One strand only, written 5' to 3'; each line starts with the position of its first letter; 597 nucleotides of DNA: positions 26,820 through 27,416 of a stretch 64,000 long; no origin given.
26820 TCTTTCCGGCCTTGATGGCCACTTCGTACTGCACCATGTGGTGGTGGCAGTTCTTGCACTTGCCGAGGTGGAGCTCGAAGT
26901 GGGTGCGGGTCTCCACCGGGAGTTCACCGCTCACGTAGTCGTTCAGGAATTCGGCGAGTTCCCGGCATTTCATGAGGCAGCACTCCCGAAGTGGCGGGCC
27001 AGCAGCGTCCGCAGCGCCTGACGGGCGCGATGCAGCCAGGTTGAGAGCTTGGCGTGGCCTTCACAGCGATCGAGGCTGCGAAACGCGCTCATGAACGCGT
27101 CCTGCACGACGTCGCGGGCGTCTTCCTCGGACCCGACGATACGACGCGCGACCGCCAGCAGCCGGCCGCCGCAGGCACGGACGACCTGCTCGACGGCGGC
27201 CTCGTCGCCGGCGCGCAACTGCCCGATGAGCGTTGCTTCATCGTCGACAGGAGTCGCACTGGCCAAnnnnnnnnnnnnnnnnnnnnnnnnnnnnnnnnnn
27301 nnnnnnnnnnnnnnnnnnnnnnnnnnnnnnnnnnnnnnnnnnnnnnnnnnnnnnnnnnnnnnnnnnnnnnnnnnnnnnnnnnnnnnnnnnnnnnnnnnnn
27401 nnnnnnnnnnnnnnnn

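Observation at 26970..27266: Region-2-only ECF sigma still translationally coupled to an intact RsrA-like zinc anti-sigma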

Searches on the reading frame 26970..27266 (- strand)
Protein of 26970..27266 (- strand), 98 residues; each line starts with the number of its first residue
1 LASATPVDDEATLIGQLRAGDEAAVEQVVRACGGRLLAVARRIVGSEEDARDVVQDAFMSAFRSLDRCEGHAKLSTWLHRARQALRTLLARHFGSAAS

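Call 5: search_protein_families(library=pfam, proteins=[window:26970-27266:-], max_evalue=1)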
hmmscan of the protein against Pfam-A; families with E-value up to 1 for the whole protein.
window:26970-27266:- (98 aa): 2 families
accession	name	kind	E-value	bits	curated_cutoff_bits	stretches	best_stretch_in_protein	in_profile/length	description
PF04542.20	Sigma70_r2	-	4.8e-13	49.1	24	1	29-90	2-66/71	Sigma-70 region 2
PF20263.4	LYRM2-like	-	0.023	15.6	26.8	1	48-88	15-55/85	LYR motif-containing protein 2-like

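Call 6: find_homologous_proteins(query=window:26970-27266:-)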
Query window:26970-27266:- (98 aa): 175 proteins with E <= 0.001 among 237 candidates; the best 120 are listed.
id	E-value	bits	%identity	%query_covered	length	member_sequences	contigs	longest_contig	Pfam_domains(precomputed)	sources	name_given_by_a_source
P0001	6.4e-44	165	99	84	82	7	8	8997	PF04542.21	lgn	-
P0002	1.4e-36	142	88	82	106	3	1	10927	PF04542.21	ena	-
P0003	2.1e-36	141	89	82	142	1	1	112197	PF04542.21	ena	-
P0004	1.5e-35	139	88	82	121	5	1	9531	PF04542.21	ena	-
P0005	4.5e-35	137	86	82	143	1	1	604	PF04542.21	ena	-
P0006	8.9e-35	136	86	82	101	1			PF04542.21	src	-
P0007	3.4e-34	134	84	82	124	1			PF04542.21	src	-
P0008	3.6e-34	134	84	82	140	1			PF04542.21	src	-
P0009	5.3e-34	134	83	82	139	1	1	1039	PF04542.21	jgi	jgi:RNA polymerase sigma-70 factor (ECF subfamily)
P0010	6.4e-34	134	83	82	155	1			PF04542.21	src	-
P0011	1.9e-33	132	81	82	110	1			PF04542.21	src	-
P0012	7.2e-33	130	81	82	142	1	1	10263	PF04542.21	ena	-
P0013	1.5e-32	129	78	82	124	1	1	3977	PF04542.21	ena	-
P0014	3.1e-31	125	79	82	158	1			PF04542.21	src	-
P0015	7.0e-30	121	76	82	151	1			PF04542.21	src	-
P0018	3.0e-26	109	65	73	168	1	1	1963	PF04542.21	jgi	jgi:RNA polymerase sigma-70 factor (ECF subfamily)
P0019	6.0e-26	108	69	82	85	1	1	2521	PF04542.21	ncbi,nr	ncbi:MAG TPA: sigma-70 family RNA polymerase sigma factor, partial [Gemmataceae bacterium]|nr:sigma-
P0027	6.7e-23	98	63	85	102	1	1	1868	PF04542.21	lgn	-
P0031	7.1e-22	95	91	46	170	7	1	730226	PF04545.23,PF04542.21,PF08281.19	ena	-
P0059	2.3e-17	81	69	53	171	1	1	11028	PF04545.23,PF04542.21,PF08281.19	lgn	-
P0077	5.4e-15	73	67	46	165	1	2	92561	PF04545.23,PF04542.21,PF08281.19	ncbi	ncbi:MAG: RNA polymerase sigma factor SigM [Planctomycetia bacterium]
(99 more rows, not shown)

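Call 9: find_encoding_contigs(protein=P0001, flank=6000, max_places=8)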
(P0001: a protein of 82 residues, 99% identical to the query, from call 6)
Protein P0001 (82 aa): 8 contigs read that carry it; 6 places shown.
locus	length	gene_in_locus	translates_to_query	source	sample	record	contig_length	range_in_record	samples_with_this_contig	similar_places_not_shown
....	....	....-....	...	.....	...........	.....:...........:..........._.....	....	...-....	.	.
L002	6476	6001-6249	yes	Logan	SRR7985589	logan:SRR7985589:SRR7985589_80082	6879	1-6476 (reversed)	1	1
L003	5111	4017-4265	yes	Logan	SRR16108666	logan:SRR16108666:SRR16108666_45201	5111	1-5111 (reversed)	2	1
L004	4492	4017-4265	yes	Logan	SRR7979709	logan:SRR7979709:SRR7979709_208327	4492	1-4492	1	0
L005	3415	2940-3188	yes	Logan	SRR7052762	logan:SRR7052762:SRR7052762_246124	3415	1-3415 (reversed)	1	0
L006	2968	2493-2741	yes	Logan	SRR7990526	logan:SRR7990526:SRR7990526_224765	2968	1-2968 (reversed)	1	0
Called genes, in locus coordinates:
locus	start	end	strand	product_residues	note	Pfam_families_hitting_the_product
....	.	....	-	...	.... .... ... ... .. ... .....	?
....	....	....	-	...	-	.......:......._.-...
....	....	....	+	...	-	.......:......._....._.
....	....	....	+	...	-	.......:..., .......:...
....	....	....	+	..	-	-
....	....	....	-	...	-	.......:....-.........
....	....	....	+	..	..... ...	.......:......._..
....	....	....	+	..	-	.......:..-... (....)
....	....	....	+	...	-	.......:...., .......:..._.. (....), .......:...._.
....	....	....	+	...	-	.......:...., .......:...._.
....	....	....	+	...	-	?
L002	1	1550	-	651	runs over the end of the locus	?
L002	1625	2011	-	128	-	PF01042:Ribonuc_L-PSP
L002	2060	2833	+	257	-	PF01416:PseudoU_synth_1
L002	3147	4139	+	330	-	PF13280:WYL, PF25583:WCX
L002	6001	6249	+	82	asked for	PF04542:Sigma70_r2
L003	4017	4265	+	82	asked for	PF04542:Sigma70_r2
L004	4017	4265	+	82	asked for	PF04542:Sigma70_r2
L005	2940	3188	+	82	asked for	PF04542:Sigma70_r2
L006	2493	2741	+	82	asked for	PF04542:Sigma70_r2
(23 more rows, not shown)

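Call 10: find_encoding_contigs(protein=P0031, flank=5000, max_places=3)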
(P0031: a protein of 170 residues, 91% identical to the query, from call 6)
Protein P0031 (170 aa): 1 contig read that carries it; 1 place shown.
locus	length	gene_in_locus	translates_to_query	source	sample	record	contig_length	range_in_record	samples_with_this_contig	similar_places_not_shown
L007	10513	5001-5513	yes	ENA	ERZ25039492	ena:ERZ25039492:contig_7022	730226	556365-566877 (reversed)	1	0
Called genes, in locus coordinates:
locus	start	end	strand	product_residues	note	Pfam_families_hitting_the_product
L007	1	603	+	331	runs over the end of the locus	PF08279:HTH_11 (faint), PF13280:WYL, PF25583:WCX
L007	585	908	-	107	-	PF01551:Peptidase_M23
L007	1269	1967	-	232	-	PF03734:YkuD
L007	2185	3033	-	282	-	PF10978:DUF2785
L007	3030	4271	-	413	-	PF00144:Beta-lactamase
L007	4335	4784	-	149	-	PF00072:Response_reg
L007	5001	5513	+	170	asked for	PF04542:Sigma70_r2, PF08281:Sigma70_r4_2, PF04545:Sigma70_r4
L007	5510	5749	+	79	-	PF13490:zf-HC2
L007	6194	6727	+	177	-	PF01556:DnaJ_C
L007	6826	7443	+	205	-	PF02861:Clp_N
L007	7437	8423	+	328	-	PF00004:AAA, PF13191:AAA_16 (faint), PF17871:AAA_lid_9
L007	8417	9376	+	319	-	PF00158:Sigma54_activat, PF13191:AAA_16 (faint), PF13401:AAA_22 (faint), PF00004:AAA, PF07724:AAA_2, PF07728:AAA_5, PF10431:ClpB_D2-small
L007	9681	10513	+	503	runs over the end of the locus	PF06068:TIP49 (faint), PF00004:AAA, PF07728:AAA_5 (weak), PF17862:AAA_lid_3, PF01434:Peptidase_M41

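Call 11: find_encoding_contigs(protein=P0027, flank=5000, max_places=4)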
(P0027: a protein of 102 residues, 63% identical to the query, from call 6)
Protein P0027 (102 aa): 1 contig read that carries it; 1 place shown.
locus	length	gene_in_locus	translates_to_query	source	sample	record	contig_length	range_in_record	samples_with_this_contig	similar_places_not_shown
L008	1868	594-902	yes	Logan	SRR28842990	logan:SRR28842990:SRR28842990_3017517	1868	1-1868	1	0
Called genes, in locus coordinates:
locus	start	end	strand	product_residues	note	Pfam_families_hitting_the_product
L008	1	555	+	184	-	?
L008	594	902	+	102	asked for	PF04542:Sigma70_r2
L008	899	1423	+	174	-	PF07355:GRDB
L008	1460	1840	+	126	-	-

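Call 12: find_encoding_contigs(protein=P0019, flank=5000, max_places=4)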
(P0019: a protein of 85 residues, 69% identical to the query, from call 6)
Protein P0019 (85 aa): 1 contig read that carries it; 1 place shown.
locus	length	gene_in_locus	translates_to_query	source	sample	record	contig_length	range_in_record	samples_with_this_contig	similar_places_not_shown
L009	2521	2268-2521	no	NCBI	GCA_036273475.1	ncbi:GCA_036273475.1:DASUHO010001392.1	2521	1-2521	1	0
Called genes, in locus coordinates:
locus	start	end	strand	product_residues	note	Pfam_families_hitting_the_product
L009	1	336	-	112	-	?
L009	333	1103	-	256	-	PF00005:ABC_tran, PF13304:AAA_21 (weak)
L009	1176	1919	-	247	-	PF10083:DUF2321, PF18742:DpnII-MboI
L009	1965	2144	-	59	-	-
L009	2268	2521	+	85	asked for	PF04542:Sigma70_r2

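Call 20: find_encoding_contigs(protein=P0002, flank=3000, max_places=2)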
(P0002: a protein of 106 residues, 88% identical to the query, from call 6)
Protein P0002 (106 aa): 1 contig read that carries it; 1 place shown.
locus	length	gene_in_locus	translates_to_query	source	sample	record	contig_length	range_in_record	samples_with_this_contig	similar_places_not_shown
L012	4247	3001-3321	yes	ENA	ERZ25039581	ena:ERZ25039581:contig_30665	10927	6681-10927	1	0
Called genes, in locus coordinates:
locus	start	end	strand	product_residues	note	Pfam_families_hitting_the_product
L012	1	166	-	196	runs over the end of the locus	-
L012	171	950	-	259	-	PF10978:DUF2785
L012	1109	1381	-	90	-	-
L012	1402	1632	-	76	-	-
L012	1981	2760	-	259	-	PF00144:Beta-lactamase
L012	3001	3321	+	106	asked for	PF04542:Sigma70_r2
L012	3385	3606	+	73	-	PF08281:Sigma70_r4_2, PF04545:Sigma70_r4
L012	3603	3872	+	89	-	PF13490:zf-HC2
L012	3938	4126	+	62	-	PF03741:TerC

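Call 21: find_encoding_contigs(protein=P0004, flank=3000, max_places=2)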
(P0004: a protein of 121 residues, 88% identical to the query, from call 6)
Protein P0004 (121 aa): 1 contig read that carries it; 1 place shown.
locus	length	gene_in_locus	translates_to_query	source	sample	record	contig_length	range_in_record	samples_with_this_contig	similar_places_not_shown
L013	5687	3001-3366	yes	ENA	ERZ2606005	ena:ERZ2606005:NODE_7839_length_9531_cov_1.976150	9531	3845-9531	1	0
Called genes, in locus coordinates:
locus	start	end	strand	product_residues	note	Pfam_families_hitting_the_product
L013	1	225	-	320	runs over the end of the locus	PF03734:YkuD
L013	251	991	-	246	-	PF10978:DUF2785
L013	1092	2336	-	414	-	PF00144:Beta-lactamase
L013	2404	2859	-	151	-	PF00072:Response_reg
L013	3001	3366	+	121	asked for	PF04542:Sigma70_r2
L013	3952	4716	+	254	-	PF03741:TerC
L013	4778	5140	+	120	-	PF00376:MerR, PF13411:MerR_1, PF12728:HTH_17 (faint)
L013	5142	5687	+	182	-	?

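Call 22: find_encoding_contigs(protein=P0012, flank=3000, max_places=2)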
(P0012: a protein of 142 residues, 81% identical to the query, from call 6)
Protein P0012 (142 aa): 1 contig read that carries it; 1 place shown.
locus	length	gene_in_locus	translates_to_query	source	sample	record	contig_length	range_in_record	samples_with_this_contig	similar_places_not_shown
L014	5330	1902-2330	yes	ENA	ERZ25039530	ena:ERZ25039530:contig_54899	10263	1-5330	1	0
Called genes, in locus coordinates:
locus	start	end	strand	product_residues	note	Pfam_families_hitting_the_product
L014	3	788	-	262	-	?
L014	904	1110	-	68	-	-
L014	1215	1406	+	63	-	-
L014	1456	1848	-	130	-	PF01042:Ribonuc_L-PSP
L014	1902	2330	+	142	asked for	PF04542:Sigma70_r2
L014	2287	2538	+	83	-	PF08281:Sigma70_r4_2, PF04545:Sigma70_r4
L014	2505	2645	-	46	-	-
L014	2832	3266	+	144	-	PF00376:MerR, PF13411:MerR_1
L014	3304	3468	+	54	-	-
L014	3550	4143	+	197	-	PF01556:DnaJ_C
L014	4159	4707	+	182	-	-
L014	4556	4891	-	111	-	-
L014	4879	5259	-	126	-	-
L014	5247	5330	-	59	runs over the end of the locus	-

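Call 23: find_encoding_contigs(protein=P0013, flank=3000, max_places=2)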
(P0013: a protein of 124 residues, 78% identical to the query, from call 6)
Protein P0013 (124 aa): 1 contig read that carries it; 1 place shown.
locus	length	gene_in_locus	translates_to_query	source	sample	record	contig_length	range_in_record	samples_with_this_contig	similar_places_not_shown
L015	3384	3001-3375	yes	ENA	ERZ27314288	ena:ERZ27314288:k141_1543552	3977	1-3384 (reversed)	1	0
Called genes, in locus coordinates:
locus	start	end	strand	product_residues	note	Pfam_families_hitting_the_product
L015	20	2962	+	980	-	PF13620:CarboxypepD_reg, PF13715:CarbopepD_reg_2 (faint), PF25183:OMP_b-brl_4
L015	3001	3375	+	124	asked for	PF04542:Sigma70_r2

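Call 40: search_protein_families(library=ncbifam, proteins=[window:26970-27266:-, P0077, P0059], max_evalue=0.001)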
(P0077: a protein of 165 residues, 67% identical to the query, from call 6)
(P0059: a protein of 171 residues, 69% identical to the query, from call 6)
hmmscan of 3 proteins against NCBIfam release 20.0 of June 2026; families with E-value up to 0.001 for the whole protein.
window:26970-27266:- (98 aa): 43 families (the best 25 are shown)
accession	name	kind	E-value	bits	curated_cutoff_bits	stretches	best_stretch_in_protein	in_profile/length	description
NF008888.0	PRK11922.1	equivalog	7.8e-20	71.5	204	1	7-80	14-87/231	RNA polymerase sigma factor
NF007225.0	PRK09643.1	equivalog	1.1e-15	57.9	190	1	10-80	14-84/204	RNA polymerase sigma factor SigM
NF004113.0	PRK05602.1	equivalog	9.3e-15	54.8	208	1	7-80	29-103/211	RNA polymerase sigma factor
NF009190.0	PRK12538.1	equivalog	1.7e-12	47.5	303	1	7-81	47-122/233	RNA polymerase sigma factor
NF006089.0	PRK08241.1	subfamily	3.8e-12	46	240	1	8-80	7-79/343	RNA polymerase subunit sigma-70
NF009176.0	PRK12524.1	equivalog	6.7e-12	45.6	264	1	5-86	9-90/196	RNA polymerase sigma factor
NF007223.0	PRK09641.1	equivalog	1.2e-11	44.8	209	1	13-82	8-77/187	RNA polymerase sigma factor SigW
TIGR02939.1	RpoE_Sigma70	equivalog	2.6e-11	43.9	236.15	1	10-81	7-78/190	RNA polymerase sigma factor RpoE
TIGR02948.1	SigW_bacill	equivalog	2.8e-11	43.8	243.1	1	13-82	8-77/187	RNA polymerase sigma factor SigW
TIGR02937.1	sigma70-ECF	superfamily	1.7e-10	40.7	42.9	1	24-92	2-71/165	sigma-70 family RNA polymerase sigma factor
TIGR02985.1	Sig70_bacteroi1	subfamily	5.6e-09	36.4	126.4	1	24-81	2-59/162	RNA polymerase sigma-70 factor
NF009166.1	PRK12513.1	equivalog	6e-09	35.9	206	1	7-80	6-79/193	RNA polymerase sigma factor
NF007229.0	PRK09647.1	equivalog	6.4e-09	35.5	265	1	23-83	44-103/220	RNA polymerase sigma factor SigE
TIGR02960.1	SigX5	hypoth_equivalog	1.3e-08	34.4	264.75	1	21-81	3-63/322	RNA polymerase sigma-70 factor, TIGR02960 family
NF007216.0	PRK09638.1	equivalog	3.5e-08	33.4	194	1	9-79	4-74/180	RNA polymerase sigma factor SigY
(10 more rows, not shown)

P0077 (165 aa): 89 families (the best 25 are shown)
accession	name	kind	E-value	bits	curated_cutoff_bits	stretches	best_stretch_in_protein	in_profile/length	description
NF008888.0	PRK11922.1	equivalog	3e-47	161.2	204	1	4-158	46-197/231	RNA polymerase sigma factor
NF007225.0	PRK09643.1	equivalog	1.4e-32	113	190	1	2-158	41-183/204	RNA polymerase sigma factor SigM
NF007223.0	PRK09641.1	equivalog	1.3e-31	109.9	209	1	3-157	33-184/187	RNA polymerase sigma factor SigW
TIGR02948.1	SigW_bacill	equivalog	1.7e-30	106.5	243.1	1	3-156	33-183/187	RNA polymerase sigma factor SigW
NF058625.1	sigma_PG0214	equivalog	2.2e-28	99.1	130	1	1-157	17-161/170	GFO_1088 family ECF-type sigma factor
TIGR02937.1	sigma70-ECF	superfamily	1e-27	96.8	42.9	1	2-156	15-164/165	sigma-70 family RNA polymerase sigma factor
NF004113.0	PRK05602.1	equivalog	6e-27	94.6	208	1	1-158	58-202/211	RNA polymerase sigma factor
NF006089.0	PRK08241.1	subfamily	4.3e-25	88.5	240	1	6-155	40-202/343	RNA polymerase subunit sigma-70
TIGR02983.1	SigE-fam_strep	subfamily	1.4e-24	86.8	141.55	1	1-157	19-158/162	SigE family RNA polymerase sigma factor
NF007229.0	PRK09647.1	equivalog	1.8e-24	86.3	265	1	4-160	60-205/220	RNA polymerase sigma factor SigE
TIGR02950.1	SigM_subfam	subfamily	5.5e-24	84.8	147.95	1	9-157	21-158/159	RNA polymerase sigma factor, SigM family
NF053879.1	RNAPolSigSigVBac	equivalog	9.8e-24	83.8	190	2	101-157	99-155/160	RNA polymerase sigma factor SigV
TIGR02985.1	Sig70_bacteroi1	subfamily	2e-23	83.4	126.4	1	2-156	15-161/162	RNA polymerase sigma-70 factor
TIGR02939.1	RpoE_Sigma70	equivalog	2.8e-23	82.9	236.15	1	4-159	36-188/190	RNA polymerase sigma factor RpoE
NF006930.0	PRK09415.1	subfamily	1.4e-22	80.4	198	1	7-158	35-176/179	RNA polymerase factor sigma C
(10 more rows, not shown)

P0059 (171 aa): 91 families (the best 25 are shown)
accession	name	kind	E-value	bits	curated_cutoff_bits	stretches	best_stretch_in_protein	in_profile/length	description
NF008888.0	PRK11922.1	equivalog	5e-49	167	204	1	1-169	36-201/231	RNA polymerase sigma factor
NF007223.0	PRK09641.1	equivalog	7.2e-36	123.8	209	1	8-164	31-184/187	RNA polymerase sigma factor SigW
NF007225.0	PRK09643.1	equivalog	1.7e-33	116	190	1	2-165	34-183/204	RNA polymerase sigma factor SigM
TIGR02948.1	SigW_bacill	equivalog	3.5e-31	108.7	243.1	1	9-164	32-184/187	RNA polymerase sigma factor SigW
NF058625.1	sigma_PG0214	equivalog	4.6e-30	104.5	130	1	7-164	16-161/170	GFO_1088 family ECF-type sigma factor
NF006089.0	PRK08241.1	subfamily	8.7e-30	103.9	240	1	4-162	31-202/343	RNA polymerase subunit sigma-70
NF004113.0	PRK05602.1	equivalog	4.9e-29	101.5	208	1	4-166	54-203/211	RNA polymerase sigma factor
TIGR02937.1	sigma70-ECF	superfamily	4.9e-28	97.8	42.9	1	2-163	8-164/165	sigma-70 family RNA polymerase sigma factor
TIGR02985.1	Sig70_bacteroi1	subfamily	9.2e-28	97.5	126.4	1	6-163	12-161/162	RNA polymerase sigma-70 factor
NF007229.0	PRK09647.1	equivalog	3.6e-25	88.6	265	1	2-167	51-205/220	RNA polymerase sigma factor SigE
TIGR02983.1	SigE-fam_strep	subfamily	4.4e-24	85.2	141.55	1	2-165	13-159/162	SigE family RNA polymerase sigma factor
TIGR02939.1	RpoE_Sigma70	equivalog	5.4e-24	85.3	236.15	1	7-167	32-189/190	RNA polymerase sigma factor RpoE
TIGR02960.1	SigX5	hypoth_equivalog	6.7e-24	84.7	264.75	2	6-70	16-80/322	RNA polymerase sigma-70 factor, TIGR02960 family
NF009171.0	PRK12518.1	equivalog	7.9e-23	81.3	208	1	16-165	47-185/191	RNA polymerase sigma factor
NF008892.0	PRK11924.2-1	equivalog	7.6e-22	77.9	291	1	6-165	27-194/203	RNA polymerase sigma factor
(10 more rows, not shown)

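Call 46: find_encoding_contigs(protein=P0018, flank=3000, max_places=3)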
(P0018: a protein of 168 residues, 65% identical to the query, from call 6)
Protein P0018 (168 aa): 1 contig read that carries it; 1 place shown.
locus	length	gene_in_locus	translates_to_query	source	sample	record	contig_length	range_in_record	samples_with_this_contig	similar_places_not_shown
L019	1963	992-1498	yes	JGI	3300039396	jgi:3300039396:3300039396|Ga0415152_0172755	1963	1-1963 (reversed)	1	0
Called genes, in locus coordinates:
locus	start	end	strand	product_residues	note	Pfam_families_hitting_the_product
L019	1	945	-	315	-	?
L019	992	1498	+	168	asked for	PF04542:Sigma70_r2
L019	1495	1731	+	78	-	PF13490:zf-HC2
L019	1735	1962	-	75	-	?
